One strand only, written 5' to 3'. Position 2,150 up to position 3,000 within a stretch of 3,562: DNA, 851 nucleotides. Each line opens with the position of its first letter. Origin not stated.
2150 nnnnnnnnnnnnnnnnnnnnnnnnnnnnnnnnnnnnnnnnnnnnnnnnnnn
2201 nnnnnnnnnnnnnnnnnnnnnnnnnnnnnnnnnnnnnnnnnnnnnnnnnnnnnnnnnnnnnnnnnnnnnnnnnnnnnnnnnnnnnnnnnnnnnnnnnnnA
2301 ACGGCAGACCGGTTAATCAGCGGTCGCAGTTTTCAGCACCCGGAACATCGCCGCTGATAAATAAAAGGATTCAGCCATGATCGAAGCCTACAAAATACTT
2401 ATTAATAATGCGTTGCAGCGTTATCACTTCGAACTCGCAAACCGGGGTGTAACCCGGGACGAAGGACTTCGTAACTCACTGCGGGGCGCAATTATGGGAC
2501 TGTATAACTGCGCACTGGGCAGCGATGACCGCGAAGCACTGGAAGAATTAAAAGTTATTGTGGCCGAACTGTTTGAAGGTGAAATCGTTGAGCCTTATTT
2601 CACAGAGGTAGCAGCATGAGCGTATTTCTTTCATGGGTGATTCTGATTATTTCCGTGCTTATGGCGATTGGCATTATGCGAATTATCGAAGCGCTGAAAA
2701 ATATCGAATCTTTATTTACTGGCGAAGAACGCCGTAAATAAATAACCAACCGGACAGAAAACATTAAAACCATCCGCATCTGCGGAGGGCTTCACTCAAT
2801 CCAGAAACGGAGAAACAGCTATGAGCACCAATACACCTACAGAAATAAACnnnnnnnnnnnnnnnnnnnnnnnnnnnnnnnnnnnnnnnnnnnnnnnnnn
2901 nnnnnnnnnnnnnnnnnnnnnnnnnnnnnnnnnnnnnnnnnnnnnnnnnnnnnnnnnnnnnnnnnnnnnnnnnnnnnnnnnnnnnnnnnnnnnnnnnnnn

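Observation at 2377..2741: Unannotated 41-aa membrane ORF translationally coupled to the 80-aa gene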

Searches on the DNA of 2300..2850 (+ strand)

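Call 3: search_dna_similar(query=window:2300-2850:+, collection=ecoli_genomes, mode=near, max_rows=30)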
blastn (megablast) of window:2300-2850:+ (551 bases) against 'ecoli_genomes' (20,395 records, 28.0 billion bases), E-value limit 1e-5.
Records with a match: 23; places in all: 30; records where one place covers at least 80% of the query: 18.
Genomes with a match: 23 of 5426; with a place that covers at least 80% of the query: 18. Places per genome that has any: lowest 1, median 1, highest 2. On chromosomes: 30 places; on plasmids: 0.
Best place of each record, by identity: >=99% 10; 95-99% 2; 80-90% 11.
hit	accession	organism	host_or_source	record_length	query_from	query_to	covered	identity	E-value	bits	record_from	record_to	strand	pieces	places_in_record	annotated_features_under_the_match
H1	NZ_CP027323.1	Escherichia coli strain 2013C-3033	Homo sapiens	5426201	1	551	100%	99.6%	0e+0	1007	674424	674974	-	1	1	DUF4754 family protein | hypothetical protein (x2) | DUF4761 family protein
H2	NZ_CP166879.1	Escherichia coli strain 48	Fecal sample from a deer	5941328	1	551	100%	99.6%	0e+0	1007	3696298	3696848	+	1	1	DUF4754 family protein | hypothetical protein (x2) | DUF4761 family protein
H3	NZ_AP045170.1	Escherichia coli strain JNEC-KY174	Homo sapiens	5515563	1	551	100%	99.6%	0e+0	1007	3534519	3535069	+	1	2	DUF4754 family protein | hypothetical protein (x2) | DUF4761 family protein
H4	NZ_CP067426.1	Escherichia coli O22:H8 strain 154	Rectal swab of live bovine cattle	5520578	1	551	100%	99.5%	0e+0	1002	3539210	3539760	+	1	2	DUF4754 family protein | hypothetical protein (x2) | DUF4761 family protein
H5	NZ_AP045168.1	Escherichia coli strain JNEC-KY172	Homo sapiens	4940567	1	551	100%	99.5%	0e+0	1002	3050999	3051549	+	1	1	DUF4754 family protein | hypothetical protein (x2) | DUF4761 family protein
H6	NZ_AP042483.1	Escherichia coli strain OkiPb01677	bovine feces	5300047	1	551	100%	99.5%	0e+0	1002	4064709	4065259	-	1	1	DUF4754 family protein | hypothetical protein (x2) | DUF4761 family protein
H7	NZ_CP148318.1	Escherichia coli strain Z1323MEC0001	Mammal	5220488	1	551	100%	99.3%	0e+0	996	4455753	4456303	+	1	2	DUF4754 family protein | hypothetical protein (x2) | DUF4761 family protein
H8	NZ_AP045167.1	Escherichia coli strain JNEC-KY171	Homo sapiens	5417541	1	551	100%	99.3%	0e+0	996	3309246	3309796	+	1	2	DUF4754 family protein | hypothetical protein (x2) | DUF4761 family protein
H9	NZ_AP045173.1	Escherichia coli strain JNEC-KY177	Homo sapiens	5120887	1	443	80%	87.0%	7e-137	496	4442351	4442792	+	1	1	DUF4754 family protein | hypothetical protein | DUF4761 family protein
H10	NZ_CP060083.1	Escherichia coli strain G1/2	Homo sapiens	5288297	1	443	80%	86.8%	3e-135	490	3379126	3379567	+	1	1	DUF4754 family protein | hypothetical protein | DUF4761 family protein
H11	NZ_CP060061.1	Escherichia coli strain G6/7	Homo sapiens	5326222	1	443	80%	86.8%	3e-135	490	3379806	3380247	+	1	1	DUF4754 family protein | hypothetical protein | DUF4761 family protein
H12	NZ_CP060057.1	Escherichia coli strain G8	Homo sapiens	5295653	1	443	80%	86.8%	3e-135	490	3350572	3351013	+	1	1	DUF4754 family protein | hypothetical protein | DUF4761 family protein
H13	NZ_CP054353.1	Escherichia coli strain SCU-172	Homo sapiens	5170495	1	443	80%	86.8%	3e-135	490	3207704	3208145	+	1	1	DUF4754 family protein | hypothetical protein | DUF4761 family protein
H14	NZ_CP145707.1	Escherichia coli strain S1-CAM-02-A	Homo sapiens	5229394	1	443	80%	86.8%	3e-135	490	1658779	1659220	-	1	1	DUF4754 family protein | hypothetical protein | DUF4761 family protein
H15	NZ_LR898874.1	Escherichia coli strain MSB1_4I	Homo sapiens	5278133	1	443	80%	86.8%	3e-135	490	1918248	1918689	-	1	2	DUF4754 family protein | hypothetical protein | DUF4761 family protein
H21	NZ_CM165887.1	Escherichia coli strain N51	Homo sapiens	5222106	1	551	51%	100.0%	3e-121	517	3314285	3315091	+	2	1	hypothetical protein (x3) | DUF4754 family protein | DUF4761 family protein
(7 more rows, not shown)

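Call 5: get_annotated_region(hit=H1, flank=4000)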
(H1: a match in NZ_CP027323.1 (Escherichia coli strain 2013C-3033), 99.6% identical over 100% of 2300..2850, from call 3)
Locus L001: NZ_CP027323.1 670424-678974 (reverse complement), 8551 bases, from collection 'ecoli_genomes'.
description: Escherichia coli strain 2013C-3033 chromosome, complete genome
organism: Escherichia coli strain 2013C-3033 (NCBI taxid 562)
replicon: chromosome; assembly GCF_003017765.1
host: Homo sapiens; source: stool; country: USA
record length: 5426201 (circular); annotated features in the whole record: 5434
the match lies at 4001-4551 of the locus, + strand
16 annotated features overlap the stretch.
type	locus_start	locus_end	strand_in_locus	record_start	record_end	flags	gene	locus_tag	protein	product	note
CDS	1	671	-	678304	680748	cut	dmsA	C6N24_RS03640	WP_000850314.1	dimethylsulfoxide reductase subunit A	-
CDS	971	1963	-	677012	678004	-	-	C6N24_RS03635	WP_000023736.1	phage integrase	-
CDS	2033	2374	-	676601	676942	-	-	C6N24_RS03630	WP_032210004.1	helix-turn-helix domain-containing protein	-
CDS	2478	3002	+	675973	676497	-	-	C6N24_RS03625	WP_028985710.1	Cox family DNA-binding protein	-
CDS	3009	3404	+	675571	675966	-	-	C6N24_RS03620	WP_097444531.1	hypothetical protein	-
CDS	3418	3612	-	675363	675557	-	-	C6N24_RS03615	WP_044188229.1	hypothetical protein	-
CDS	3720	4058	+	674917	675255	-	-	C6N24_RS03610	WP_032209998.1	DUF4761 family protein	-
CDS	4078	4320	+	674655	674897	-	-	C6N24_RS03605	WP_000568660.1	DUF4754 family protein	-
CDS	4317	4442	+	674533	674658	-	-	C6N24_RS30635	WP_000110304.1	hypothetical protein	-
CDS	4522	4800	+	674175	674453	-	-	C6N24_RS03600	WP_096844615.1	hypothetical protein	-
CDS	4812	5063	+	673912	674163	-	-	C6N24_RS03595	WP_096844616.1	hypothetical protein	-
CDS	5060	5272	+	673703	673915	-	-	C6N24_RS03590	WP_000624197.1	hypothetical protein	-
CDS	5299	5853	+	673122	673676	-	-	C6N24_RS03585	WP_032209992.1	DNA-binding protein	-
CDS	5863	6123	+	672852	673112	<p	-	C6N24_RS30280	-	ash family protein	incomplete; partial in the middle of a contig; missing C-terminus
CDS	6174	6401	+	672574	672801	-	-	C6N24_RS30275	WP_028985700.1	hypothetical protein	-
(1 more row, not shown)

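Call 6: get_annotated_region(hit=H9, flank=3000)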
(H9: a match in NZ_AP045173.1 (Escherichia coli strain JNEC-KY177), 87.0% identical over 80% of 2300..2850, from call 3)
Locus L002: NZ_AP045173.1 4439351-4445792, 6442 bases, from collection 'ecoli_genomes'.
description: Escherichia coli strain JNEC-KY177 chromosome, complete genome
organism: Escherichia coli strain JNEC-KY177 (NCBI taxid 562)
replicon: chromosome; assembly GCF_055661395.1
host: Homo sapiens; source: clinical; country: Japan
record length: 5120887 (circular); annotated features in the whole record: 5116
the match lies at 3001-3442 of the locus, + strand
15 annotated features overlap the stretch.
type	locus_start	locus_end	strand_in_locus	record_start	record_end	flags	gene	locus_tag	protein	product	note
CDS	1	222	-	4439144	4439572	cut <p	-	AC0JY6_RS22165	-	hypothetical protein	internal stop; incomplete; partial in the middle of a contig; missing C-terminus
CDS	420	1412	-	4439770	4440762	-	-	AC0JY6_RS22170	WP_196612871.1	phage integrase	-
CDS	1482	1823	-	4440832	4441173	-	-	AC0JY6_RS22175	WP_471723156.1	helix-turn-helix domain-containing protein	-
CDS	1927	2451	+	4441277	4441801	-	-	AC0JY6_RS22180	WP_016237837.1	hypothetical protein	-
CDS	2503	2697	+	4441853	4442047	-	-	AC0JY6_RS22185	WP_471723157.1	hypothetical protein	-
CDS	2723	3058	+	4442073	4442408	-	-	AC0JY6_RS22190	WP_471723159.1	DUF4761 family protein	-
CDS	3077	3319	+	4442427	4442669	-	-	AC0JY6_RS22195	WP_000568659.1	DUF4754 family protein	-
CDS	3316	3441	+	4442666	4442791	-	-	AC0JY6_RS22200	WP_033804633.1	hypothetical protein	-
CDS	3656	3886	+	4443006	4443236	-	-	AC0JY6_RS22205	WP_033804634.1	hypothetical protein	-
CDS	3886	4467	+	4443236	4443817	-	-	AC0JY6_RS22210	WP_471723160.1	3'-5' exonuclease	-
CDS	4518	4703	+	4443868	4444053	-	-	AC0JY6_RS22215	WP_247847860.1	ParE family toxin-like protein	-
CDS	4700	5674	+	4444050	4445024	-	-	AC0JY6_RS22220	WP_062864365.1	DNA adenine methylase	-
CDS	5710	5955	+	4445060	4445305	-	-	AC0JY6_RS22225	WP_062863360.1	hypothetical protein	-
CDS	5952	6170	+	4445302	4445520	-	-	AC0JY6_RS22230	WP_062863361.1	hypothetical protein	-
CDS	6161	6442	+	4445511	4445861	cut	-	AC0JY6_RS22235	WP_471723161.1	DUF4406 domain-containing protein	-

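Call 7: get_annotated_region(hit=H21, flank=3000)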
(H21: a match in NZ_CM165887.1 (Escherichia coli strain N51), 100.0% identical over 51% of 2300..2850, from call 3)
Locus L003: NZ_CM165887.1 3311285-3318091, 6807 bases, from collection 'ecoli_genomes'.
description: Escherichia coli strain N51 chromosome, whole genome shotgun sequence
organism: Escherichia coli strain N51 (NCBI taxid 562)
replicon: chromosome; assembly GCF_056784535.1
host: Homo sapiens; source: CSF; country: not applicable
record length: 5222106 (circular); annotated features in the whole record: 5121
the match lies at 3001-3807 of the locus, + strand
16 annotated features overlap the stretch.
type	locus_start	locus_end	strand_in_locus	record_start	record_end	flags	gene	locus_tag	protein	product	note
CDS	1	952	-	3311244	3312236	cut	-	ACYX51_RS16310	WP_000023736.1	phage integrase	-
CDS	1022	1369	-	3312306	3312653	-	-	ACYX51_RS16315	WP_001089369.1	helix-turn-helix domain-containing protein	-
CDS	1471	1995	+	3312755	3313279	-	-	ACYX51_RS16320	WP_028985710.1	Cox family DNA-binding protein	-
CDS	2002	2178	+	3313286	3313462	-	-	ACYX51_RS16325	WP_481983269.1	hypothetical protein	-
CDS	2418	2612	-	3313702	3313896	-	-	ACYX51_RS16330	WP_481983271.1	hypothetical protein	-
CDS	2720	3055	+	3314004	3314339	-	-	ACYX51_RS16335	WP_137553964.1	DUF4761 family protein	-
CDS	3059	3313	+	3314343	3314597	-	-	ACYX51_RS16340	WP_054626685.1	hypothetical protein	-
CDS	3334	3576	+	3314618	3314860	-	-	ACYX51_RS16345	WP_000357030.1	DUF4754 family protein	-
CDS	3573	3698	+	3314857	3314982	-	-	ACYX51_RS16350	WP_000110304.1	hypothetical protein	-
CDS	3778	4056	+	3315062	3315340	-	-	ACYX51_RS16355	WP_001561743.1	hypothetical protein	-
CDS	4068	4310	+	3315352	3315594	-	-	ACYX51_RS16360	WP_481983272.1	hypothetical protein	-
CDS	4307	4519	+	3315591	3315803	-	-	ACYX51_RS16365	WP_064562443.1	hypothetical protein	-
CDS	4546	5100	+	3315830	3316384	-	-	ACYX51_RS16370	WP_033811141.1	SANT/Myb-like DNA-binding domain-containing protein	-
CDS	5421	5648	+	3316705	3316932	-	-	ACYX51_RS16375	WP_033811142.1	derepression protein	-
CDS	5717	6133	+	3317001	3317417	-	-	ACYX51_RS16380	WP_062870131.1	hypothetical protein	-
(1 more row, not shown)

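Call 59: search_dna_similar(query=L004:2692-3130:+, collection=ecoli_genomes, mode=near, max_rows=40, rows=spread)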
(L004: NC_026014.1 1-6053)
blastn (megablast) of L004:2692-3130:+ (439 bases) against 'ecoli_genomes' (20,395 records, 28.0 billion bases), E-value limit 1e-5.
Records with a match: 1364; places in all: 1513; records where one place covers at least 80% of the query: 1330.
Genomes with a match: 1363 of 5426; with a place that covers at least 80% of the query: 1329. Places per genome that has any: lowest 1, median 1, highest 3. On chromosomes: 1511 places; on plasmids: 2.
Best place of each record, by identity: >=99% 25; 95-99% 561; 90-95% 748; 80-90% 30.
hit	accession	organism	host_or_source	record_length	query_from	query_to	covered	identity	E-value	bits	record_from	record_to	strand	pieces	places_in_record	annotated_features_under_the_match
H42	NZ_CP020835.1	Escherichia coli strain CFSAN051542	blue cheese in wax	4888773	1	439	100%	100.0%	0e+0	811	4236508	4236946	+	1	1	DUF4754 family protein | hypothetical protein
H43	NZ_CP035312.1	Escherichia coli strain D72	pig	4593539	1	439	100%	98.4%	0e+0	773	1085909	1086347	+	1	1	DUF4754 family protein | hypothetical protein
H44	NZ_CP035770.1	Escherichia coli O145 strain RM8988-C1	Cattle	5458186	1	437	100%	98.2%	0e+0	763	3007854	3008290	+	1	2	DUF4754 family protein | hypothetical protein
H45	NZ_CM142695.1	Escherichia coli strain UID2404240038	Homo sapiens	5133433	1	437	100%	98.2%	0e+0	763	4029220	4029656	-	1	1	DUF4754 family protein | hypothetical protein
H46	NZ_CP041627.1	Escherichia coli strain ETEC6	Homo sapiens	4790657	1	437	100%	97.7%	0e+0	752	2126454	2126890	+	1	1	DUF4754 family protein | hypothetical protein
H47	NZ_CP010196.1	Escherichia coli strain M9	mouse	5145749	1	437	100%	97.7%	0e+0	750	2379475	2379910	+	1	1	DUF4754 family protein | hypothetical protein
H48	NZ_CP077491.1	Escherichia coli O111:H11 strain 88-19539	bovine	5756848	1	437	100%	97.7%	0e+0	750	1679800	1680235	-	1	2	DUF4754 family protein | hypothetical protein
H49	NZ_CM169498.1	Escherichia coli strain EC03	Homo sapiens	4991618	1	437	100%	97.5%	0e+0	745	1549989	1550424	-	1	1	DUF4754 family protein | hypothetical protein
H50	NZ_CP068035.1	Escherichia coli strain U90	swine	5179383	7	439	99%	97.9%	0e+0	750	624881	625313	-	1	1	DUF4754 family protein | hypothetical protein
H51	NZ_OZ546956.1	Escherichia coli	Homo sapiens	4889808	1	437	100%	96.6%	0e+0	725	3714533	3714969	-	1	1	DUF4754 family protein | hypothetical protein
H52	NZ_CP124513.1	Escherichia coli strain AVS0366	environmental: river near WWTP effluent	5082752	1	437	100%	96.3%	0e+0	719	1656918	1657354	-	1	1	DUF4754 family protein | hypothetical protein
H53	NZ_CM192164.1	Escherichia coli strain CMZE065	Homo sapiens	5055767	1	437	100%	96.3%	0e+0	719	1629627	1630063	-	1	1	DUF4754 family protein | hypothetical protein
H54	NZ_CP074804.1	Escherichia coli strain 88_1577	bovine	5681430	1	437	100%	96.1%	0e+0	713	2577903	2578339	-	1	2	DUF4754 family protein | hypothetical protein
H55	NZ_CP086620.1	Escherichia coli strain RIVM_C039205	Homo sapiens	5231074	1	430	98%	95.8%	0e+0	695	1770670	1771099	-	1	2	DUF4754 family protein | hypothetical protein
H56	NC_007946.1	Escherichia coli UTI89 strain UTI89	-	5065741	1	430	98%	95.1%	0e+0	678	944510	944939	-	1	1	DUF4754 family protein | hypothetical protein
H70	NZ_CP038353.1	Escherichia coli O157:H7 strain F8797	missing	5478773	1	426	97%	93.9%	0e+0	643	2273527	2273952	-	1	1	DUF4754 family protein | hypothetical protein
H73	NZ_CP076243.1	Escherichia coli O157:H7 strain Balcarce_14.2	Rectal swab of live bovine cattle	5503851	1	426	97%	93.9%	0e+0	643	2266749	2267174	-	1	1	DUF4754 family protein | hypothetical protein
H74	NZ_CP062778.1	Escherichia coli O157:H7 strain Z1836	Bovine Faeces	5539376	1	426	97%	93.9%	0e+0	643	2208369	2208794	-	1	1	DUF4754 family protein | hypothetical protein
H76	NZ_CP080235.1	Escherichia coli O139:H1 strain W13-16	Sus scrofa scrofa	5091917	1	426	97%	93.7%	9e-180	638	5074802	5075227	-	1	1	DUF4754 family protein | hypothetical protein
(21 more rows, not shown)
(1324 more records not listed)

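Call 78: get_annotated_region(hit=H70, flank=2500)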
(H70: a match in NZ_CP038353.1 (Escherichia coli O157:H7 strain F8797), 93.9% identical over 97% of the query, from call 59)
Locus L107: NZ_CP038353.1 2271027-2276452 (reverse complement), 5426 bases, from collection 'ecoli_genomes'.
description: Escherichia coli O157:H7 strain F8797 chromosome, complete genome
organism: Escherichia coli O157:H7 strain F8797 (NCBI taxid 83334)
replicon: chromosome; assembly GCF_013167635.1
host: missing; source: missing; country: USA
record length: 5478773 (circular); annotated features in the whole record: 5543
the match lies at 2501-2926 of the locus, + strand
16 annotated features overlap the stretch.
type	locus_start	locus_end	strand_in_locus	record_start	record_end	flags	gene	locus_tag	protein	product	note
CDS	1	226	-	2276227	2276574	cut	-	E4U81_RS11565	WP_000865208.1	DUF2511 domain-containing protein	-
CDS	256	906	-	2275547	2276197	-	-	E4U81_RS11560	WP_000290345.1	hypothetical protein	-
CDS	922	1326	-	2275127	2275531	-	-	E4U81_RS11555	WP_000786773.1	transcriptional regulator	-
CDS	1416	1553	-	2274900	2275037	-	-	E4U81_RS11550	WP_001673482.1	hypothetical protein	-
CDS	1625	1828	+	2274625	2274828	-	-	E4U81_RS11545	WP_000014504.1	DNA-binding protein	-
CDS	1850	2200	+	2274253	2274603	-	-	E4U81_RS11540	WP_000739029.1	DUF4761 family protein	-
CDS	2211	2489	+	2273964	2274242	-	-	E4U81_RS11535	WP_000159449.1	hypothetical protein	-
CDS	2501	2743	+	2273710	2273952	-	-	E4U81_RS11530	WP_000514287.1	DUF4754 family protein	-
CDS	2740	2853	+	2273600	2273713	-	-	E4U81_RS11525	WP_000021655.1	hypothetical protein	-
CDS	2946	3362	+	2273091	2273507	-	-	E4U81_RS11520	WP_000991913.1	hypothetical protein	-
CDS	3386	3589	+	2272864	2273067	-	-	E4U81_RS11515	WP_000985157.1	hypothetical protein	-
CDS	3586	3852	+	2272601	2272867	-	-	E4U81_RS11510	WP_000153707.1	MarR family transcriptional regulator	-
CDS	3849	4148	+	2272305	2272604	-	-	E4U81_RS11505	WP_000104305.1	hypothetical protein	-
CDS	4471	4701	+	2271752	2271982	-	-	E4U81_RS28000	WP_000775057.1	derepression protein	-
CDS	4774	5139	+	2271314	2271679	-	-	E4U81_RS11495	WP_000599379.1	hypothetical protein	-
CDS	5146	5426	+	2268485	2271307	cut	-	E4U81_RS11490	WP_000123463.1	replication endonuclease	-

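Call 96: get_annotated_region(hit=H56, flank=1500)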
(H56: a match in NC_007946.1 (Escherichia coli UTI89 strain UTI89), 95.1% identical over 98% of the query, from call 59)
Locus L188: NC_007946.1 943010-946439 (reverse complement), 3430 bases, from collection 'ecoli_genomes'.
description: Escherichia coli UTI89, complete sequence
organism: Escherichia coli UTI89 strain UTI89 (NCBI taxid 364106)
replicon: chromosome; assembly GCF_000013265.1
host: -; source: -; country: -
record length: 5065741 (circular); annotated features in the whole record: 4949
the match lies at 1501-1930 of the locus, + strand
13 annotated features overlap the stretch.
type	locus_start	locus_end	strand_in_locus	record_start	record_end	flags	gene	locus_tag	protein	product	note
CDS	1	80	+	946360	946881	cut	-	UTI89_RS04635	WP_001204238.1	Cox family DNA-binding protein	-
CDS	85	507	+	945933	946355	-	-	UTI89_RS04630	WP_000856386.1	hypothetical protein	-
CDS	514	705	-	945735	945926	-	-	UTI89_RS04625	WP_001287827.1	hypothetical protein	-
CDS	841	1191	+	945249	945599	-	-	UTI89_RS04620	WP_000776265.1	DUF4761 family protein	-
CDS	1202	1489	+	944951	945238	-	-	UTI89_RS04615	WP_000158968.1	hypothetical protein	-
CDS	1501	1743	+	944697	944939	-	-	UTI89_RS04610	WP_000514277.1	DUF4754 family protein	-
CDS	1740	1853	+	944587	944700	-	-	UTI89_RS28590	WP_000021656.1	hypothetical protein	-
CDS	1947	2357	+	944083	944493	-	-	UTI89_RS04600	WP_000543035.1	hypothetical protein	-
CDS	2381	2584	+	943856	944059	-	-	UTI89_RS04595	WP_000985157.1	hypothetical protein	-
CDS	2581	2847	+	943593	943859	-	-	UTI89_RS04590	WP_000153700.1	MarR family transcriptional regulator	-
CDS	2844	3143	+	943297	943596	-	-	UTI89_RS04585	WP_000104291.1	ead/Ea22-like family protein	-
CDS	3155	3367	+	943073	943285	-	-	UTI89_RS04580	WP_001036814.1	hypothetical protein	-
CDS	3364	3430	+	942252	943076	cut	-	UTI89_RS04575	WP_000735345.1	SPFH domain-containing protein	-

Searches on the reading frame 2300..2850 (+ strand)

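Call 67: search_protein_families(library=pfam, proteins=[L002:3656-3886:+], max_evalue=0.1)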
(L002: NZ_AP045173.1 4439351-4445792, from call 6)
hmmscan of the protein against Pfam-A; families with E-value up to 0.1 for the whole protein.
L002:3656-3886:+ (76 aa): 0 families
